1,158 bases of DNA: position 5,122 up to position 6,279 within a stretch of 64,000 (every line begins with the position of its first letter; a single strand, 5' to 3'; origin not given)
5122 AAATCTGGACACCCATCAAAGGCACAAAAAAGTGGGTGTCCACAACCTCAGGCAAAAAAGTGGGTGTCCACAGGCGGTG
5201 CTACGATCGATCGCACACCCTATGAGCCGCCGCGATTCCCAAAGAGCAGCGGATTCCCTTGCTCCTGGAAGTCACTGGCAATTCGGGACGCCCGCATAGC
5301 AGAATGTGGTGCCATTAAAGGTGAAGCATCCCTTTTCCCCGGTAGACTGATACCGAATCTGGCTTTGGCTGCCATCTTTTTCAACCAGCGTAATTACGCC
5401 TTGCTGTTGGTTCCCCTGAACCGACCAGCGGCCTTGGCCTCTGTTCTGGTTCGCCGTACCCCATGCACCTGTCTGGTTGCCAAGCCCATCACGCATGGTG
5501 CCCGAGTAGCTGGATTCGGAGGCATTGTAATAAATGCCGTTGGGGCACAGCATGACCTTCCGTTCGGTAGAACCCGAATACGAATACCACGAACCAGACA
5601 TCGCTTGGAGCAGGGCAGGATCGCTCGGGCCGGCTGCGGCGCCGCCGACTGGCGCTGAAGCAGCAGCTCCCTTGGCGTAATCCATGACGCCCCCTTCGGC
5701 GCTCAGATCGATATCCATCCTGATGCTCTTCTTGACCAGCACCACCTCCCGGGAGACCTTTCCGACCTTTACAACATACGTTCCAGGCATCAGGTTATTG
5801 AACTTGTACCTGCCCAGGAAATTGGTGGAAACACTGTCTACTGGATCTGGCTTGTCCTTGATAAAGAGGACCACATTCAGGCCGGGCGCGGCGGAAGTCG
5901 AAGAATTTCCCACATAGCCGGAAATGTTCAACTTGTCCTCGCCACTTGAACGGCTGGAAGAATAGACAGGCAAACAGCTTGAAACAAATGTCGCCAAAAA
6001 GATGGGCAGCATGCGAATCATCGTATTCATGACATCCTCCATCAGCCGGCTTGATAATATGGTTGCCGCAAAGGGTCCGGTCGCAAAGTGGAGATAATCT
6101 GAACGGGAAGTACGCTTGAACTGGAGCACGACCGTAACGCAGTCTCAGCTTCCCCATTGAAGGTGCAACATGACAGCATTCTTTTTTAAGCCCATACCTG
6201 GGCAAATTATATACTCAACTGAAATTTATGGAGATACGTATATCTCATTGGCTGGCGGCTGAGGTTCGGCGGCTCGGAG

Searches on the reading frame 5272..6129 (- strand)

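Call 53: search_protein_families(library=pfam, proteins=[window:5272-6129:-], max_evalue=0.001)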
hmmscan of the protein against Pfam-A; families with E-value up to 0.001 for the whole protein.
window:5272-6129:- (285 aa): 2 families
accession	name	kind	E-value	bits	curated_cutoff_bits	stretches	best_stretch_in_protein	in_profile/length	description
PF13620.12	CarboxypepD_reg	-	6.9e-08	33.2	32.3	1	69-125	2-57/82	Carboxypeptidase regulatory-like domain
PF17210.9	SdrD_B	-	1.4e-05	25.7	29.7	1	79-128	22-69/112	SdrD B-like domain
